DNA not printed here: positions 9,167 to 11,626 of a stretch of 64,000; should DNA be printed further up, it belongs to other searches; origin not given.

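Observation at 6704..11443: Candidate two-receptor signalling system: PP2C pseudophosphatase sensor abutting an intact membrane Ser/Thr kinase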

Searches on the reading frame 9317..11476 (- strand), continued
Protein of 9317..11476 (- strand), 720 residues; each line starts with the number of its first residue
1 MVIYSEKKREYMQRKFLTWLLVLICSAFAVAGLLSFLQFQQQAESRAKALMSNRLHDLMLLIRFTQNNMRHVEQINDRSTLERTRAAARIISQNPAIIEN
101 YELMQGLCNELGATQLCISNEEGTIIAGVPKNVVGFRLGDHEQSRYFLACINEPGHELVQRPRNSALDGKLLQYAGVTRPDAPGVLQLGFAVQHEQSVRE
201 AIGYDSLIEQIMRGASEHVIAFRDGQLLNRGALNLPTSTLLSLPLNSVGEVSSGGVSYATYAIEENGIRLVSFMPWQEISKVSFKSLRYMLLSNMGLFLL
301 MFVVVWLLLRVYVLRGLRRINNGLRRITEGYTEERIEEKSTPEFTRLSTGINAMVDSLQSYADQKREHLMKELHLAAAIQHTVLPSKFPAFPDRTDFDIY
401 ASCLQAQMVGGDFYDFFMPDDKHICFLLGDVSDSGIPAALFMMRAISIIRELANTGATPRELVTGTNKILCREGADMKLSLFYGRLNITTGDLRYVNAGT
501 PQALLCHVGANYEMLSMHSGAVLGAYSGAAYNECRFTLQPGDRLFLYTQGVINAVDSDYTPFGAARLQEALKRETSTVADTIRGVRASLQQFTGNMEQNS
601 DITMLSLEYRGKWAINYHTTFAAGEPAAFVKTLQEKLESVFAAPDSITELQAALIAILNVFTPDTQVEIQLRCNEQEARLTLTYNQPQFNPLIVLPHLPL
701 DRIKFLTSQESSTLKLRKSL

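Call 18: find_encoding_contigs(protein=P0102, flank=7000, max_places=1)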
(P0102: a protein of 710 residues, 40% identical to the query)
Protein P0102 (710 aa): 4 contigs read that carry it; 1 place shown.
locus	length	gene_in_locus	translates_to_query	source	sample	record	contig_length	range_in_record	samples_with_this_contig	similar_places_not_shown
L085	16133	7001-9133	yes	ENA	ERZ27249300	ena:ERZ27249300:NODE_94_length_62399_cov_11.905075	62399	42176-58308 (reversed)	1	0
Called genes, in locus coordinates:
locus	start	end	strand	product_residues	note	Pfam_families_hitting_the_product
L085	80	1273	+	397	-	PF00291:PALP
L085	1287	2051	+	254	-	PF00290:Trp_syntA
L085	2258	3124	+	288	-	-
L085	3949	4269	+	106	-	-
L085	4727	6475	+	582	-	PF02776:TPP_enzyme_N, PF00205:TPP_enzyme_M, PF02775:TPP_enzyme_C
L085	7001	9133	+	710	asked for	PF07228:SpoIIE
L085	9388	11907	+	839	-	PF00069:Pkinase, PF01636:APH (faint), PF07714:PK_Tyr_Ser-Thr, PF24575:TPR_Slam (faint)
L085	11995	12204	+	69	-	PF01632:Ribosomal_L35p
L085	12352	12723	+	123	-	PF00453:Ribosomal_L20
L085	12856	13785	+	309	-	PF13793:Pribosyltran_N, PF00156:Pribosyltran, PF14572:Pribosyl_synth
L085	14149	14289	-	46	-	-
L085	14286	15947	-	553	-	PF00209:SNF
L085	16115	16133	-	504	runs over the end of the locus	PF07690:MFS_1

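Call 19: find_encoding_contigs(protein=P0111, flank=7000, max_places=1)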
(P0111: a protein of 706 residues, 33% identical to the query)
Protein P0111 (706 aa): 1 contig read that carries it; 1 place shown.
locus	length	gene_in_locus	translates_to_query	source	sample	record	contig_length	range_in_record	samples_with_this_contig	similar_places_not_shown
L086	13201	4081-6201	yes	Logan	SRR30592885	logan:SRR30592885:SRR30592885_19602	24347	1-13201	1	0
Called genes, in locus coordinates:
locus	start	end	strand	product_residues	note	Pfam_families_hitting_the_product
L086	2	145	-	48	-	?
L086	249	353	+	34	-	-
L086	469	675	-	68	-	PF04845:PurA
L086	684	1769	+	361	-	PF00480:ROK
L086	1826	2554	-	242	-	PF01479:S4, PF01728:FtsJ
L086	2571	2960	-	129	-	-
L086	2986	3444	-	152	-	-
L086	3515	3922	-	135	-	PF02566:OsmC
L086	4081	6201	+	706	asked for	PF00672:HAMP (weak), PF07228:SpoIIE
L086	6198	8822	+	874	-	PF00069:Pkinase, PF07714:PK_Tyr_Ser-Thr, PF01636:APH (faint)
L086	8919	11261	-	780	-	-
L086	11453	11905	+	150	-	PF00383:dCMP_cyt_deam_1, PF14437:MafB19-deam (weak)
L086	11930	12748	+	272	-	PF13857:Ank_5 (faint), PF00023:Ank (faint), PF12796:Ank_2, PF13606:Ank_3 (faint), PF13637:Ank_4 (faint)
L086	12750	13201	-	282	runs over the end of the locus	-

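Call 20: find_encoding_contigs(protein=P0114, flank=7000, max_places=1)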
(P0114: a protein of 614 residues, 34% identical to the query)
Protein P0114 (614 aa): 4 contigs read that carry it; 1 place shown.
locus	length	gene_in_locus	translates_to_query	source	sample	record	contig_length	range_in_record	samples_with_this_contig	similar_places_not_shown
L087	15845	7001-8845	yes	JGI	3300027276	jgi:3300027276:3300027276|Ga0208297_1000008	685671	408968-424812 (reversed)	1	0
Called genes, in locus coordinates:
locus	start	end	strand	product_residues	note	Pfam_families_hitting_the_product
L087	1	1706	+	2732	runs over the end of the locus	PF10091:Glycoamylase, PF06165:GH94_b-supersand, PF17167:Glyco_hydro_94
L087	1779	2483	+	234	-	PF01797:Y1_Tnp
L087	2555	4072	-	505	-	PF01266:DAO (weak), PF01593:Amino_oxidase, PF13450:NAD_binding_8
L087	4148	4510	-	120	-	PF04020:Phage_holin_4_2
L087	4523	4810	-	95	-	-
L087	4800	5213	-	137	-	PF22746:SHOCT-like_DUF2089-C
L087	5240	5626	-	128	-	PF22747:Zn_ribbon_DUF2089, PF09862:DUF2089, PF13556:HTH_30 (weak), PF22746:SHOCT-like_DUF2089-C (weak)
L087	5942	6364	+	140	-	-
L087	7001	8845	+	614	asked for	PF00672:HAMP (weak), PF07228:SpoIIE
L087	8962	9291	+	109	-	-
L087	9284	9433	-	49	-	-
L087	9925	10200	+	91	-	-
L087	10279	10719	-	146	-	-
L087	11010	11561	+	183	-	PF06114:Peptidase_M78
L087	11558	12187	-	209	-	-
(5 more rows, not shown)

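Call 21: find_encoding_contigs(protein=P0119, flank=7000, max_places=1)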
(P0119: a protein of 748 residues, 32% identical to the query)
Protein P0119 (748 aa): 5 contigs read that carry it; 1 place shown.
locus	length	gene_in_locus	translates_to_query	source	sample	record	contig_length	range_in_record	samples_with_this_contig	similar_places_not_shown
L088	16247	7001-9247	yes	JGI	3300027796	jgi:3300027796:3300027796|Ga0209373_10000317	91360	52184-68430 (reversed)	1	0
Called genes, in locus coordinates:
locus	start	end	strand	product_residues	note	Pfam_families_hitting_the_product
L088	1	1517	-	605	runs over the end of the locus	PF00664:ABC_membrane, PF02463:SMC_N (faint), PF00005:ABC_tran, PF09818:ABC_ATPase (faint)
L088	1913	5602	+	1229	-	PF00497:SBP_bac_3, PF10613:Lig_chan-Glu_bd (weak), PF00497:SBP_bac_3, PF10613:Lig_chan-Glu_bd (weak), PF00528:BPD_transp_1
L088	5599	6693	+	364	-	PF00005:ABC_tran, PF13304:AAA_21 (faint), PF02463:SMC_N (weak)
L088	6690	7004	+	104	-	PF01740:STAS, PF13466:STAS_2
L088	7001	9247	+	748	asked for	PF07228:SpoIIE, PF13581:HATPase_c_2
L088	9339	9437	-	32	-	-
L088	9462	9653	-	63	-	-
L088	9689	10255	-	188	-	-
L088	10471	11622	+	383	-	PF01041:DegT_DnrJ_EryC1, PF00155:Aminotran_1_2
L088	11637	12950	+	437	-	PF12831:FAD_oxidored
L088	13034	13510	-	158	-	-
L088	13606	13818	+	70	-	-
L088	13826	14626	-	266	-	PF06452:CBM9_1 (faint)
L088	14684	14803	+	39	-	-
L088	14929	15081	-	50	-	-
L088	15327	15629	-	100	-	-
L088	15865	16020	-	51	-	-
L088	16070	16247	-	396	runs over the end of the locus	PF00155:Aminotran_1_2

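Call 27: search_solved_structures(query=A1, max_evalue=1, show_alignments=0)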
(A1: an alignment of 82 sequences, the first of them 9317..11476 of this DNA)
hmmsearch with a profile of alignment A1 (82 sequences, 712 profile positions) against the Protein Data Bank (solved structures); distinct sequences matched with E-value up to 1: 19.
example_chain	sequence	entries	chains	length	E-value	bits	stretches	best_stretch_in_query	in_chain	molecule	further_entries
3ke6_A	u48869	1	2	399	3.2e-19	71.7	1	387-649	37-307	Protein Rv1364c/MT1410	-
6k4e_A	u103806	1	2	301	4.2e-19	71.3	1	352-599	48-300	Putative serine phosphatase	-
3es2_A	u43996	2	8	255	1.4e-13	53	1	359-545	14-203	Probable two-component response regulator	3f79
3eq2_A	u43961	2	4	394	3.3e-13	51.9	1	358-544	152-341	Probable two-component response regulator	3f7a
8c5v_I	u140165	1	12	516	2.2e-05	26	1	244-346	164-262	Methyl-accepting chemotaxis protein I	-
6s1k_E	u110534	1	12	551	6.8e-05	24.4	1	244-346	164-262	Methyl-accepting chemotaxis protein I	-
5mqh_A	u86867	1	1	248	0.00028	22.3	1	398-574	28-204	Serine phosphatase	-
9trk_A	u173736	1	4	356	0.00053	21.4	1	306-354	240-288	histidine kinase,Gcn4p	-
3t91_A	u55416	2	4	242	0.0011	20.4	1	398-574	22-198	Stage II sporulation protein E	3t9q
5ucg_A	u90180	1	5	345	0.0012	20.2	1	369-573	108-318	Stage II sporulation protein E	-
7z8n_A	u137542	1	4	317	0.064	14.5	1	329-362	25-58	Histidine kinase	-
6jkv_A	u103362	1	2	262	0.19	13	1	439-548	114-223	PppA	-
9wxr_A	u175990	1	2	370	0.26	12.5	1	304-356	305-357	Rhodopsin,Chemotaxis protein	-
3vol_A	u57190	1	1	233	0.35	12.1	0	309-346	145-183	Aerotaxis transducer Aer2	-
2y09_A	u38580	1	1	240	0.41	11.8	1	512-544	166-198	PROTEIN SERIN-THREONIN PHOSPHATASE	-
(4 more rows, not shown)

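Call 28: predict_structure(alignment_id=A1)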
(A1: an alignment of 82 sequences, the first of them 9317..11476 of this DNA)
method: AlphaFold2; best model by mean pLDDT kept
length: 720 residues; sequences in the alignment: 82
mean_pLDDT: 84.2   pTM: 0.44
mean pLDDT of the five models: 84.2, 84.0, 82.3, 81.0, 78.2
residues with pLDDT >= 90: 217; 70-90: 466; 50-70: 32; < 50: 5
segments of 3 or more residues with pLDDT < 50: 1-5
pLDDT, mean of each block of 10 residues (from residue 1): 49 76 79 76 79 87 84 87 92 89 91 91 88 84 82 86 74 89 90 79 74 74 77 72 83 79 86 81 71 77 78 75 76 75 78 78 76 80 84 86 85 91 93 88 91 90 93 82 93 93 87 89 89 92 93 90 92 88 93 86 93 75 87 88 89 92 90 85 89 86 87 90
secondary structure, 60 per line:
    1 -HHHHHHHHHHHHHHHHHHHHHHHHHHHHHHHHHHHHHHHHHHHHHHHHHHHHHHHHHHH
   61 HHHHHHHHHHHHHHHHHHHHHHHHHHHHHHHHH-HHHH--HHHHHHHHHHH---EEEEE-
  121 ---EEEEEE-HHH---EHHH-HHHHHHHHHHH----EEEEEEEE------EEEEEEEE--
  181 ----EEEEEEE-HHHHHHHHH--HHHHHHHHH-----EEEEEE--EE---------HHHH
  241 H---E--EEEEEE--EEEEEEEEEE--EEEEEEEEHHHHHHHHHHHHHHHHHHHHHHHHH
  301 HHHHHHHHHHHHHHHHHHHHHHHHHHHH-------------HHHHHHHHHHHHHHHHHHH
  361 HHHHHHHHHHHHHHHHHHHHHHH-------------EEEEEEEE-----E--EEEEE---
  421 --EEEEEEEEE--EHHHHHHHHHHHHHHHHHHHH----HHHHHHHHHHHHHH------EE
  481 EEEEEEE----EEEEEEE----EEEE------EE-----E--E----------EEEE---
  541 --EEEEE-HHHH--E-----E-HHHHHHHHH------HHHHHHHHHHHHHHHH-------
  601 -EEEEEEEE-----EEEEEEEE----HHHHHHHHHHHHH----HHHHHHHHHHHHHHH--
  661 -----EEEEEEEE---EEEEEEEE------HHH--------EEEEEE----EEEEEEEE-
elements in order (helices of 4 or more, strands of 3 or more residues): H2-93 H95-98 H101-111 E115-119 E124-129 H142-152 E157-164 E171-178 E185-191 H193-201 H204-212 E218-223 H237-241 E248-253 E256-265 E268-275 H276-328 H342-383 E397-404 E413-417 E423-431 H435-454 H459-472 E479-487 E492-498 E503-506 E534-537 E543-547 H549-552 H563-571 H578-593 E602-609 E615-622 H627-639 H644-658 E666-673 E677-684 E702-707 E712-719

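Call 32: fold_search(model_id=the predicted structure, library=pdb)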
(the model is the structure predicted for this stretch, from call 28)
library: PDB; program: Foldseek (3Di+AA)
matches with E <= 10: 930; with E <= 0.001: 176
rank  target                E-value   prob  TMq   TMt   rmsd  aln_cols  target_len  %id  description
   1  3ke6_A                3.1e-19  1.00  0.26  0.50  11.8       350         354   20  The crystal structure of the RsbU and RsbW domains of Rv1364c from Mycobacterium tuberculosis (released 2010-11-10)
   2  3ke6_B                9.2e-18  1.00  0.27  0.53  12.2       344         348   20  The crystal structure of the RsbU and RsbW domains of Rv1364c from Mycobacterium tuberculosis (released 2010-11-10)
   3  3f79_D                1.6e-12  1.00  0.28  0.80   4.2       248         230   20  Structure of pseudo-centered cell crystal form of the C-terminal phosphatase domain of P. aeruginosa RssB (released 2009-11-24)
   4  3f79_B                2.3e-12  1.00  0.28  0.79   4.2       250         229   20  Structure of pseudo-centered cell crystal form of the C-terminal phosphatase domain of P. aeruginosa RssB (released 2009-11-24)
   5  3f79_F                2.4e-12  1.00  0.28  0.79   3.8       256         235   19  Structure of pseudo-centered cell crystal form of the C-terminal phosphatase domain of P. aeruginosa RssB (released 2009-11-24)
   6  3eq2_B                2.7e-12  1.00  0.28  0.51   8.9       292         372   18  Structure of Hexagonal Crystal form of Pseudomonas aeruginosa RssB (released 2009-10-20)
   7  3f7a_B                8.6e-12  1.00  0.29  0.52   4.8       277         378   19  Structure of Orthorhombic crystal form of Pseudomonas aeruginosa RssB (released 2009-11-24)
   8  3f79_E                1.0e-11  1.00  0.25  0.70   6.8       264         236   17  Structure of pseudo-centered cell crystal form of the C-terminal phosphatase domain of P. aeruginosa RssB (released 2009-11-24)
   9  3f79_C                1.1e-11  1.00  0.27  0.78   4.5       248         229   21  Structure of pseudo-centered cell crystal form of the C-terminal phosphatase domain of P. aeruginosa RssB (released 2009-11-24)
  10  6k4e_B                1.2e-11  1.00  0.30  0.82   3.2       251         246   21  SiaA-PP2C domain of Pseudomonas aeruginosa (released 2019-06-26)
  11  3es2_A                1.4e-11  1.00  0.25  0.75   6.0       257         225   19  Structure of the C-terminal phosphatase domain of P. aeruginonsa RssB (released 2009-10-20)
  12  6k4e_A                2.4e-11  1.00  0.30  0.80   3.5       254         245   22  SiaA-PP2C domain of Pseudomonas aeruginosa (released 2019-06-26)
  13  3eq2_A                2.4e-11  1.00  0.27  0.50   8.8       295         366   17  Structure of Hexagonal Crystal form of Pseudomonas aeruginosa RssB (released 2009-10-20)
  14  3f7a_A                6.1e-11  1.00  0.29  0.53   5.0       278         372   19  Structure of Orthorhombic crystal form of Pseudomonas aeruginosa RssB (released 2009-11-24)
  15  9a65_B                2.2e-10  1.00  0.20  0.22  13.6       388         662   12  Integrative model of YVAQ-MCPB by crosslinking MS and deep learning (released 2024-09-18)
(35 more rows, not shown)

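Call 40: find_encoding_contigs(protein=P0001, flank=7000, max_places=1)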
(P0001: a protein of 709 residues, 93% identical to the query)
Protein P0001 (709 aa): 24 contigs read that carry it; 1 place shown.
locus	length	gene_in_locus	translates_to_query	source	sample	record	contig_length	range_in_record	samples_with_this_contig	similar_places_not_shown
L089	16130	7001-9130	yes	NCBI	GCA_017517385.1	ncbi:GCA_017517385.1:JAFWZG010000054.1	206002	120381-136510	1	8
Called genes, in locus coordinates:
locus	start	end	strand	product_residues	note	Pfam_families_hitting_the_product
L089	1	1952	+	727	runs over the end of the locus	-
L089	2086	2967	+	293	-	PF00701:DHDPS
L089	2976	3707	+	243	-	PF01113:DapB_N, PF05173:DapB_C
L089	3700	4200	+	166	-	PF01288:HPPK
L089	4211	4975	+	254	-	PF02548:Pantoate_transf, PF13714:PEP_mutase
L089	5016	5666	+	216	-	-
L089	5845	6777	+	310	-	PF00722:Glyco_hydro_16, PF26113:GH16_XgeA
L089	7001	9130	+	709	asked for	PF00672:HAMP (weak), PF07228:SpoIIE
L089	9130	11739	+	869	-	PF00069:Pkinase, PF07714:PK_Tyr_Ser-Thr, PF01636:APH (faint), PF03109:ABC1 (weak), PF13428:TPR_14 (faint), PF13414:TPR_11 (faint), PF14559:TPR_19 (faint), PF24575:TPR_Slam (faint)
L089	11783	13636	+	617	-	PF00916:Sulfate_transp, PF01740:STAS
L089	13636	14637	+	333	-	PF00730:HhH-GPD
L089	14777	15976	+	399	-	PF00162:PGK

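Call 50: search_protein_representatives(protein=window:9317-11476:-)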
Query: 720 residues. Proteins with E-value up to 0.001 (for the whole library): 72276; up to 1e-10: 37391; up to 1e-30: 4629. The best 150 are listed.
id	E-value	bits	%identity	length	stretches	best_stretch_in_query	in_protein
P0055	2.1e-203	693.7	46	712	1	12-719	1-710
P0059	2.0e-199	680.5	46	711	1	12-719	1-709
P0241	1.3e-155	535.7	40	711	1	12-719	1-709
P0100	3.1e-154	531.2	40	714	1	12-693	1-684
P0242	9.1e-137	473.5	38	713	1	14-720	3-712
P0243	6.9e-114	397.9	34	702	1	25-703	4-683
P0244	2.6e-109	382.7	33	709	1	14-701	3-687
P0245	4.3e-109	382.0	33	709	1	12-691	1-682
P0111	4.1e-102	359.0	33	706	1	15-705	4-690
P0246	1.4e-99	350.6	34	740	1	12-645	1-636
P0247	1.0e-97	344.4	34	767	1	12-616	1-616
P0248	9.8e-95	334.6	32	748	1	13-693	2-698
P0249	2.7e-92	326.5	62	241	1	12-251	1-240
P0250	1.0e-91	324.6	31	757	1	12-611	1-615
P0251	4.7e-91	322.4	33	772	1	12-625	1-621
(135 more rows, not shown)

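Call 54: list_cluster_members(proteins=[P0082, P0055, P0048, P0022, P0014, P0009, P0034, P0102, P0031, P0001])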
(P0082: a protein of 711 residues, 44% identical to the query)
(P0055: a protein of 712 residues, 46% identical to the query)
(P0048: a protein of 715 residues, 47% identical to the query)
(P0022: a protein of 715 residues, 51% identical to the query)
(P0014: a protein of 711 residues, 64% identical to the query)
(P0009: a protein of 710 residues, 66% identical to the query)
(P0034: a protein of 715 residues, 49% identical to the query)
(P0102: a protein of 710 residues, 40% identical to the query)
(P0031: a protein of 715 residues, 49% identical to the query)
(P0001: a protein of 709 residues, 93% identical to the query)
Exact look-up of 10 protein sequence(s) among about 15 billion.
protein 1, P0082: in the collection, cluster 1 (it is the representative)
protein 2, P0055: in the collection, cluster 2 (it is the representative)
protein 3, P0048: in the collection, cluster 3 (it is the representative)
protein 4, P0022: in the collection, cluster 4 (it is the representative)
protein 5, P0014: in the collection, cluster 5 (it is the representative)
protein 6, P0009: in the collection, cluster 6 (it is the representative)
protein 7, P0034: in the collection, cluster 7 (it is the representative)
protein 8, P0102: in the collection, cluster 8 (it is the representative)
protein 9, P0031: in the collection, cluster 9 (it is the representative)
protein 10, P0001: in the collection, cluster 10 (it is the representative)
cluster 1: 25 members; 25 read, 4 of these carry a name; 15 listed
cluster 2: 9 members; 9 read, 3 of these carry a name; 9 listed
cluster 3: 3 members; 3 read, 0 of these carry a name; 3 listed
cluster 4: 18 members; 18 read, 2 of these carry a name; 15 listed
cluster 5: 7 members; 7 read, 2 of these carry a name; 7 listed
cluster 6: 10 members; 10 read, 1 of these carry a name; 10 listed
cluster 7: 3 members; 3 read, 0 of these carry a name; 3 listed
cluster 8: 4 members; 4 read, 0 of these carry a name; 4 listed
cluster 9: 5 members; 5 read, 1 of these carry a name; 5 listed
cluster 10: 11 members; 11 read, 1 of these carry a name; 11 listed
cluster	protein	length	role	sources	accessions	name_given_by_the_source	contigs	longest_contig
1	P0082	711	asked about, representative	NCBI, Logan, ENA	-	-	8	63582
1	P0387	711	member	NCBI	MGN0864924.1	MAG: PP2C family protein-serine/threonine phosphatase [Akkermansia sp.]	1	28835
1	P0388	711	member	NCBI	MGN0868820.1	MAG: PP2C family protein-serine/threonine phosphatase [Akkermansia sp.]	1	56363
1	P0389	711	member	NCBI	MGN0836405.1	MAG: PP2C family protein-serine/threonine phosphatase [Akkermansia sp.]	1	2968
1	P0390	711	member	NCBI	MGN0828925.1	MAG: PP2C family protein-serine/threonine phosphatase [Akkermansia sp.]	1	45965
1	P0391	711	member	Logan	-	-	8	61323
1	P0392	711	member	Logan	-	-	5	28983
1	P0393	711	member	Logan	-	-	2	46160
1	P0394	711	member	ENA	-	-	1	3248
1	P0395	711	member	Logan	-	-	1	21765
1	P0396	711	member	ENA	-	-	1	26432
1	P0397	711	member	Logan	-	-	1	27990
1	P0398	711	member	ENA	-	-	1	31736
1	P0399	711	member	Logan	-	-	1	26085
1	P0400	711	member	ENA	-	-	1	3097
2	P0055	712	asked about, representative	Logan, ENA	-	-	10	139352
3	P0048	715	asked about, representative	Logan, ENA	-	-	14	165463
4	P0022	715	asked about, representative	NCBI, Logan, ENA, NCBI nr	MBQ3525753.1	MAG: SpoIIE family protein phosphatase [Akkermansia sp.] | SpoIIE family protein phosphatase [Akkermansia sp.]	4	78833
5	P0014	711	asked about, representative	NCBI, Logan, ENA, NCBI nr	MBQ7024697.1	MAG: SpoIIE family protein phosphatase [Akkermansia sp.] | SpoIIE family protein phosphatase [Akkermansia sp.]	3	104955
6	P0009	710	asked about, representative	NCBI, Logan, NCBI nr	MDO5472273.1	MAG: SpoIIE family protein phosphatase [Akkermansia sp.] | SpoIIE family protein phosphatase [Akkermansia sp.]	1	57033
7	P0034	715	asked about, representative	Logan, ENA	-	-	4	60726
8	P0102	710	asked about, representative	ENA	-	-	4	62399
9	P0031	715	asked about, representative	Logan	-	-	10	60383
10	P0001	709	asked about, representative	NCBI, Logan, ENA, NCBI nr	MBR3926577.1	MAG: SpoIIE family protein phosphatase [Akkermansia sp.] | SpoIIE family protein phosphatase [Akkermansia sp.]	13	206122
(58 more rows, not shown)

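Call 67: find_encoding_contigs(protein=P0075, flank=4000, max_places=1)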
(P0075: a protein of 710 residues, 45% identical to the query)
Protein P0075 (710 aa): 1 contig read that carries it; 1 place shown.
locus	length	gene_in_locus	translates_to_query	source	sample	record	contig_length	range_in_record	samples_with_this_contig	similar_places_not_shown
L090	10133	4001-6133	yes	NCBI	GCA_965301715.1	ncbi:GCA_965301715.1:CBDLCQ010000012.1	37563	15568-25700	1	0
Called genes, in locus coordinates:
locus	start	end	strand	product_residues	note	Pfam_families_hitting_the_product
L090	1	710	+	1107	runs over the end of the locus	PF00580:UvrD-helicase, PF13245:AAA_19 (faint), PF00580:UvrD-helicase, PF13538:UvrD_C_2 (faint), PF13361:UvrD_C, PF12705:PDDEXK_1 (weak)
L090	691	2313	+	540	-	PF01676:Metalloenzyme, PF06415:iPGM_N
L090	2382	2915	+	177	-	-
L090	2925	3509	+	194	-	-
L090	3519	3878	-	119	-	PF03960:ArsC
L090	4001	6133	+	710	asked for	PF00672:HAMP (weak), PF07228:SpoIIE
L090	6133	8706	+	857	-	PF00069:Pkinase, PF01636:APH (faint), PF07714:PK_Tyr_Ser-Thr, PF13428:TPR_14 (faint), PF14559:TPR_19 (faint)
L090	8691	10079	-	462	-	PF01078:Mg_chelatase (faint), PF05496:RuvB_N, PF00004:AAA, PF07728:AAA_5 (weak), PF13173:AAA_14 (weak), PF16193:AAA_assoc_2, PF12002:MgsA_C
